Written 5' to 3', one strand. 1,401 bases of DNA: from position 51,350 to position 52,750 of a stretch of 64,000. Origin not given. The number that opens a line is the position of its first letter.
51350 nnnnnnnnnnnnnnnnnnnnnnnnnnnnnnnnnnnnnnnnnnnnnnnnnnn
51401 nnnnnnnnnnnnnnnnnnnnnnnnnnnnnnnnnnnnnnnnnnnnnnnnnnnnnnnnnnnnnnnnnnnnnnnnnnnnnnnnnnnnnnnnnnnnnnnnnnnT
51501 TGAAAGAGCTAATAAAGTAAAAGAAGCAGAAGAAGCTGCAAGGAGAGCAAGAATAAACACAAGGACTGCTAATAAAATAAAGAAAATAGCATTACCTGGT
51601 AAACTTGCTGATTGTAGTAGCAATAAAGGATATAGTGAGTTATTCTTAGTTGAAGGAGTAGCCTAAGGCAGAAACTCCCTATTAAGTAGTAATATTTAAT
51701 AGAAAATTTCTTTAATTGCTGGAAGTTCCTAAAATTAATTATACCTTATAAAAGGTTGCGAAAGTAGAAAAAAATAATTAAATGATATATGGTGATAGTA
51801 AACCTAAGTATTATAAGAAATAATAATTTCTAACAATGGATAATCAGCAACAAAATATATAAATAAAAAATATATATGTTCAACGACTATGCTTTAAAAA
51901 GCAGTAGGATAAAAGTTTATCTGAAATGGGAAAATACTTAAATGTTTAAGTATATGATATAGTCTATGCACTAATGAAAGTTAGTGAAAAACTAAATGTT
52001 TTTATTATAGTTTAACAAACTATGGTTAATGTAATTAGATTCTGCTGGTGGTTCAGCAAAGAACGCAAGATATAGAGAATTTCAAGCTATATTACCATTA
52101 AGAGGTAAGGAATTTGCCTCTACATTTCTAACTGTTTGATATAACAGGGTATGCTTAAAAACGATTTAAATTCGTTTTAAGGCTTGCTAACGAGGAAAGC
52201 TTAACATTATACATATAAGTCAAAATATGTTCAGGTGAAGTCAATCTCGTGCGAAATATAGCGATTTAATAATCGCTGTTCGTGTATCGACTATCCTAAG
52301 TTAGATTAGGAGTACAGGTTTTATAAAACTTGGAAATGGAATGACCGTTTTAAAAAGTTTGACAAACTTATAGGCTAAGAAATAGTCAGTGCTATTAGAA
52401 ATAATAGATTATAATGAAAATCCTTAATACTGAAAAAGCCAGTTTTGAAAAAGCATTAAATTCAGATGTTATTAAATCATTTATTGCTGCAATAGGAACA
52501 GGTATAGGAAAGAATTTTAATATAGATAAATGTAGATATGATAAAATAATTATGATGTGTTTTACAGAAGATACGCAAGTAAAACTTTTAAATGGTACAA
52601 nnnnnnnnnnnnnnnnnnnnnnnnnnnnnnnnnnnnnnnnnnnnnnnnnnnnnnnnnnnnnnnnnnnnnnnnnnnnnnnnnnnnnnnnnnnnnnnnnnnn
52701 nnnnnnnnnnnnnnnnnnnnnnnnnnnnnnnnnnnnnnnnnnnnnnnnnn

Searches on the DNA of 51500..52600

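Call 61: search_rna_families(source=window, start=51500, end=52600, threshold=evalue, max_evalue=1)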
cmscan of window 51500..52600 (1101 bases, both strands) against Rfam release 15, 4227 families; matches with E-value up to 1: 4.
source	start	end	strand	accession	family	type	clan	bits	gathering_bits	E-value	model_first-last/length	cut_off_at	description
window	51891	51984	+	RF00028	Intron_gpI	Intron;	-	24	50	0.0011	159-251/253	no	Group I catalytic intron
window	52314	52373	+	RF03724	mir-1013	Gene; miRNA;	-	20.5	60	0.54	1-61/61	no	mir-1013 microRNA precursor family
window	51546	51609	-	RF00751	mir-12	Gene; miRNA;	-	18.8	55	0.9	1-74/74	no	mir-12 microRNA precursor family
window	52227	52408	+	RF00028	Intron_gpI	Intron;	-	16.9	50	0.14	1-253/253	no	Group I catalytic intron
